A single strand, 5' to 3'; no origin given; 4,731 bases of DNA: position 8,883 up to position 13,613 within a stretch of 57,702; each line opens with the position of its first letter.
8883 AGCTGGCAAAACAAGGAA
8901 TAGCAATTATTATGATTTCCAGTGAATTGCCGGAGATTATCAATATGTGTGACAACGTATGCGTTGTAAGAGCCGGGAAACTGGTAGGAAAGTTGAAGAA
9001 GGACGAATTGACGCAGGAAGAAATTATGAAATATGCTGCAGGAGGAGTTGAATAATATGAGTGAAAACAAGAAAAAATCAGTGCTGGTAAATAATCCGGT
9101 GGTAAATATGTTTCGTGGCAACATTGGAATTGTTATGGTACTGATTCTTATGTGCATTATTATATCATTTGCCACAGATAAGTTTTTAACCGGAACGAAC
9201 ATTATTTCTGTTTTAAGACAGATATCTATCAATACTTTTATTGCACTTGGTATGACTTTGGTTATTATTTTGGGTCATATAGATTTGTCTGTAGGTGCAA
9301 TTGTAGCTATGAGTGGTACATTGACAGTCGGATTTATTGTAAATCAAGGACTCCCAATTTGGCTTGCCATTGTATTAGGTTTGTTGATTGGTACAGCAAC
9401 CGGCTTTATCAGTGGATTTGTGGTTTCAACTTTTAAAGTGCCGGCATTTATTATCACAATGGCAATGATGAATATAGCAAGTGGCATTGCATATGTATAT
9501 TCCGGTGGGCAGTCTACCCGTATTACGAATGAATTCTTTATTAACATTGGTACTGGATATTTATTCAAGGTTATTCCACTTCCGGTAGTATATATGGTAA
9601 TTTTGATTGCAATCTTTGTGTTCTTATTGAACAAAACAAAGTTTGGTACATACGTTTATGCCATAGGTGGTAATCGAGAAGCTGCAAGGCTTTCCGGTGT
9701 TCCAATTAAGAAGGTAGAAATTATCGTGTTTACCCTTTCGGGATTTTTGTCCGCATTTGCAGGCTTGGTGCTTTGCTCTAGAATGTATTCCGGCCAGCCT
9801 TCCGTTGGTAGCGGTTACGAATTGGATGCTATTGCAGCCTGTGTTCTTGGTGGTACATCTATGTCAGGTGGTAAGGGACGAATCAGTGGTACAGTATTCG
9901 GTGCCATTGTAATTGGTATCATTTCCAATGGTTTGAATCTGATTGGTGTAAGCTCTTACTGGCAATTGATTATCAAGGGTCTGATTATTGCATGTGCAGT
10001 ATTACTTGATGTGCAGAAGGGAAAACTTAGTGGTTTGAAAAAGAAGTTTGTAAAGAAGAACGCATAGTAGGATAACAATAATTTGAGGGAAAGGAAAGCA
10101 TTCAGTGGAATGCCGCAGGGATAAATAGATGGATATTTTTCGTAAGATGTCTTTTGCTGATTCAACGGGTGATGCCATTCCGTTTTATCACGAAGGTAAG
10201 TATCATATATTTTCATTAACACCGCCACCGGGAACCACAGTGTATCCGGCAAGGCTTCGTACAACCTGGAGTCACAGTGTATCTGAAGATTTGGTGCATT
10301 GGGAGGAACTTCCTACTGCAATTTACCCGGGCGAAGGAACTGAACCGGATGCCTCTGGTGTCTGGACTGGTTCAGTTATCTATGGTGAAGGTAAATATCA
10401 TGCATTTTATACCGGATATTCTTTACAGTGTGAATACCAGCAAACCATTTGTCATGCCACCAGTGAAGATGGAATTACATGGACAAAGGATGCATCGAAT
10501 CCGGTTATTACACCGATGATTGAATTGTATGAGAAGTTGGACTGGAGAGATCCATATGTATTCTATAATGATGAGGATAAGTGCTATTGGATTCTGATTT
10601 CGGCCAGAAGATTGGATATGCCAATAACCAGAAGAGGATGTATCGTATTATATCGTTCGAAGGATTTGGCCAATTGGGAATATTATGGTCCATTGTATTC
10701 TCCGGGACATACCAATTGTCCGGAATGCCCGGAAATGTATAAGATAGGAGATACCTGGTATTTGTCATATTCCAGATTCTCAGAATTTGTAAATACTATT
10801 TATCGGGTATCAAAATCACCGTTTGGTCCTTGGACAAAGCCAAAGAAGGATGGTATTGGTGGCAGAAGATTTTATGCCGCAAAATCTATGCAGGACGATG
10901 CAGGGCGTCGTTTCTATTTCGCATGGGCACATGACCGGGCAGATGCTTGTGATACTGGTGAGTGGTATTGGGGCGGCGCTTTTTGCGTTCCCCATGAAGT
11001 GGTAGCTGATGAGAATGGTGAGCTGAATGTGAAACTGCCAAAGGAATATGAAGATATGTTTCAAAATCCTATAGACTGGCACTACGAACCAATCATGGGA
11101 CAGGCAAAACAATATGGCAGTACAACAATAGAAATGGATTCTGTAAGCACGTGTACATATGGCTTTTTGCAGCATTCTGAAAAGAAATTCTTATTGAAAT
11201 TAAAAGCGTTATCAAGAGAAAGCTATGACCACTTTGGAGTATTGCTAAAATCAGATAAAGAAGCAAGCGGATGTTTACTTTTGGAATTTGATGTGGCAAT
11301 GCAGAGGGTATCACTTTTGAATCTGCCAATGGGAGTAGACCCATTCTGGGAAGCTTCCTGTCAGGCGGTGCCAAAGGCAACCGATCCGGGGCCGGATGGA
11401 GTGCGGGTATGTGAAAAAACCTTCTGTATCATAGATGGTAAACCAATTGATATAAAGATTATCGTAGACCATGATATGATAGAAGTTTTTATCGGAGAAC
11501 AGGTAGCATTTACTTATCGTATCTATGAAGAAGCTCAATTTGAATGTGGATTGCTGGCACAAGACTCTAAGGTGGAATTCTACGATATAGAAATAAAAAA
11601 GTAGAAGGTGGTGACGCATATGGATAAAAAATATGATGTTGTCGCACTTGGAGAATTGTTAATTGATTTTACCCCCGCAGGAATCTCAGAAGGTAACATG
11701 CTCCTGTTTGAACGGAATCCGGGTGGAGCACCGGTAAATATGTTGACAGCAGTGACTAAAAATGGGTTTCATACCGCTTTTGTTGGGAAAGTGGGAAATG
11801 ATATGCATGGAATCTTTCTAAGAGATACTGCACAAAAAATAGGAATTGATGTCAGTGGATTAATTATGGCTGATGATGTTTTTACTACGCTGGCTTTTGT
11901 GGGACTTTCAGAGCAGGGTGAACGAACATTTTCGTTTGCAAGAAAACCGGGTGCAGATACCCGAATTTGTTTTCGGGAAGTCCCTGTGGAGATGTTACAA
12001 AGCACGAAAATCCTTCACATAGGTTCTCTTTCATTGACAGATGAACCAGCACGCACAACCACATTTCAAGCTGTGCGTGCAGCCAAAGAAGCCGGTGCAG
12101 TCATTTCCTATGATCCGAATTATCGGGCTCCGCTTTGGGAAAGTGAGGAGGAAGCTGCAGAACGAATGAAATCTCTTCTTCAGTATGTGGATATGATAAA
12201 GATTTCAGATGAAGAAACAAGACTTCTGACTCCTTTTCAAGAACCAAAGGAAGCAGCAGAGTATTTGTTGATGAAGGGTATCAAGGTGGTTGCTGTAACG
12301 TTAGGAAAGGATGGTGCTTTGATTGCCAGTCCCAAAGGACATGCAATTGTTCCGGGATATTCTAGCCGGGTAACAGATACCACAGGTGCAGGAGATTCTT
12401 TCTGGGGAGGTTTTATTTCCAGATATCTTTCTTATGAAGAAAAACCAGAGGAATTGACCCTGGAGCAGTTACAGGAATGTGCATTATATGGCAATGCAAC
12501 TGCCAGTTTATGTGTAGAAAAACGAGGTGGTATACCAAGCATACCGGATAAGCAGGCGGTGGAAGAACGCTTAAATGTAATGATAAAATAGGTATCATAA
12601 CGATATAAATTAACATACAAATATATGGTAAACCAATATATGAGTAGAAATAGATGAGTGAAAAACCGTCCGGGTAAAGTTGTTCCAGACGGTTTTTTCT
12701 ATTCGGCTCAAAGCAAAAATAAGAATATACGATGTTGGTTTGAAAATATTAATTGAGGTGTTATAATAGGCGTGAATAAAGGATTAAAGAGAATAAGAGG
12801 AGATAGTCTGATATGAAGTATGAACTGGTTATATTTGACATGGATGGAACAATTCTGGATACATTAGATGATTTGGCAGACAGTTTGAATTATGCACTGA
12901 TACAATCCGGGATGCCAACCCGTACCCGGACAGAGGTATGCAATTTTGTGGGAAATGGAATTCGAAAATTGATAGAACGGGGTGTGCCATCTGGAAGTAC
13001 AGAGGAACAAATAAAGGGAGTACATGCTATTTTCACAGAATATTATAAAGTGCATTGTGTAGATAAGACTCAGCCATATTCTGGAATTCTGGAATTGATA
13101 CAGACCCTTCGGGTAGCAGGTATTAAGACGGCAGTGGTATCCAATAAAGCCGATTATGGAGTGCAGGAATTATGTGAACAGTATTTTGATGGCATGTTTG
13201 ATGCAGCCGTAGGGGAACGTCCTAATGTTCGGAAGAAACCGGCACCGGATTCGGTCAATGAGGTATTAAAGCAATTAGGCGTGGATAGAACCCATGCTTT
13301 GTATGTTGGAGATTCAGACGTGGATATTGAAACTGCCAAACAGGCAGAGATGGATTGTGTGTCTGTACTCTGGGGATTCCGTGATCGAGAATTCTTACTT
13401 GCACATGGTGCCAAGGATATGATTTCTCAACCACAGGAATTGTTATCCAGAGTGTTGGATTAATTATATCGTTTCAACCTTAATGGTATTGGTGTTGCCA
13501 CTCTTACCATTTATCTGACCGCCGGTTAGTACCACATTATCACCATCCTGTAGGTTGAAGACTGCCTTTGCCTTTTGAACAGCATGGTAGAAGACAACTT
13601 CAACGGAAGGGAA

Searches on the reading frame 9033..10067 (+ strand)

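Call 51: search_protein_families(library=pfam, proteins=[window:9033-10067:+], max_evalue=0.00001)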
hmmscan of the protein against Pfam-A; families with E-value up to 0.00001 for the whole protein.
window:9033-10067:+ (344 aa): 1 family
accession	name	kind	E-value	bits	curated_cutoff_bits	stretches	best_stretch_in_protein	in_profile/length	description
PF02653.21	BPD_transp_2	-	5e-48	164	26.8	1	56-322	1-268/269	Branched-chain amino acid transport system / permease component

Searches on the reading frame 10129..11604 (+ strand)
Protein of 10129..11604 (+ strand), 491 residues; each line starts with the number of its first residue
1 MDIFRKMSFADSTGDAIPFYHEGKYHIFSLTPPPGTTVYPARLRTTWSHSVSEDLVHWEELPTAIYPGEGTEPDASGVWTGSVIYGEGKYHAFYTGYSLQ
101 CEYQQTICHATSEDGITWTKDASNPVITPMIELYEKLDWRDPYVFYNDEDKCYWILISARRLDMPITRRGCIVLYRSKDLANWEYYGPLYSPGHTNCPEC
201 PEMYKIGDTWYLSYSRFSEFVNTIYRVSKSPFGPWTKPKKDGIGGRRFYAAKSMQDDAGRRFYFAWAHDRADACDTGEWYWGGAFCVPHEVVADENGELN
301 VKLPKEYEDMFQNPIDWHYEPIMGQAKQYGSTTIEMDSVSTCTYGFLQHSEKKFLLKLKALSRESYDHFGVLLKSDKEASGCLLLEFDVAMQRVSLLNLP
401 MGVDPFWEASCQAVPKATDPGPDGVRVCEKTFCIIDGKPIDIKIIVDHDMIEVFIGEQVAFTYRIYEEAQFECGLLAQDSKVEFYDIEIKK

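Call 51: search_protein_families(library=pfam, proteins=[window:10129-11604:+], max_evalue=0.00001)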
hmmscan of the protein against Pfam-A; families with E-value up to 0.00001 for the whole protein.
window:10129-11604:+ (491 aa): 3 families
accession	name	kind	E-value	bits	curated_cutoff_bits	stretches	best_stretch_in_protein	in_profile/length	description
PF00251.26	Glyco_hydro_32N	-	3.7e-43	148.7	22.1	1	18-297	15-301/307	Glycosyl hydrolases family 32 N-terminal domain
PF04616.20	Glyco_hydro_43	-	2.1e-14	54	32.2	1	138-266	9-139/288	Glycosyl hydrolases family 43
PF08244.19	Glyco_hydro_32C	-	2.2e-08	34.7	21.9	1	361-490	42-157/158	Glycosyl hydrolases family 32 C terminal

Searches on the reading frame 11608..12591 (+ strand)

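Call 51: search_protein_families(library=pfam, proteins=[window:11608-12591:+], max_evalue=0.00001)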
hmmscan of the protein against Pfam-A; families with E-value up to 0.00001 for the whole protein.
window:11608-12591:+ (327 aa): 1 family
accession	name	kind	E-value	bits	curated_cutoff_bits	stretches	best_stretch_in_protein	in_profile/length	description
PF00294.29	PfkB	-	1.1e-57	196.1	25.8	1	10-314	3-301/302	pfkB family carbohydrate kinase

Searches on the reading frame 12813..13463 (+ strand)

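Call 51: search_protein_families(library=pfam, proteins=[window:12813-13463:+], max_evalue=0.00001)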
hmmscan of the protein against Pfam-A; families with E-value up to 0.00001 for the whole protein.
window:12813-13463:+ (216 aa): 4 families
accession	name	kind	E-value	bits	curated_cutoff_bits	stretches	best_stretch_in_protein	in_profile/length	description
PF13419.12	HAD_2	-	1.4e-38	133.2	23.8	1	6-185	1-178/178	Haloacid dehalogenase-like hydrolase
PF00702.32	Hydrolase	-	8.7e-26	91.9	26.4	1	4-178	2-190/191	haloacid dehalogenase-like hydrolase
PF12710.13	HAD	-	5.8e-11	43.6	27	1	6-176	1-189/189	haloacid dehalogenase-like hydrolase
PF13242.12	Hydrolase_like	-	3.7e-09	36.8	22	1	140-196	2-59/75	HAD-hyrolase-like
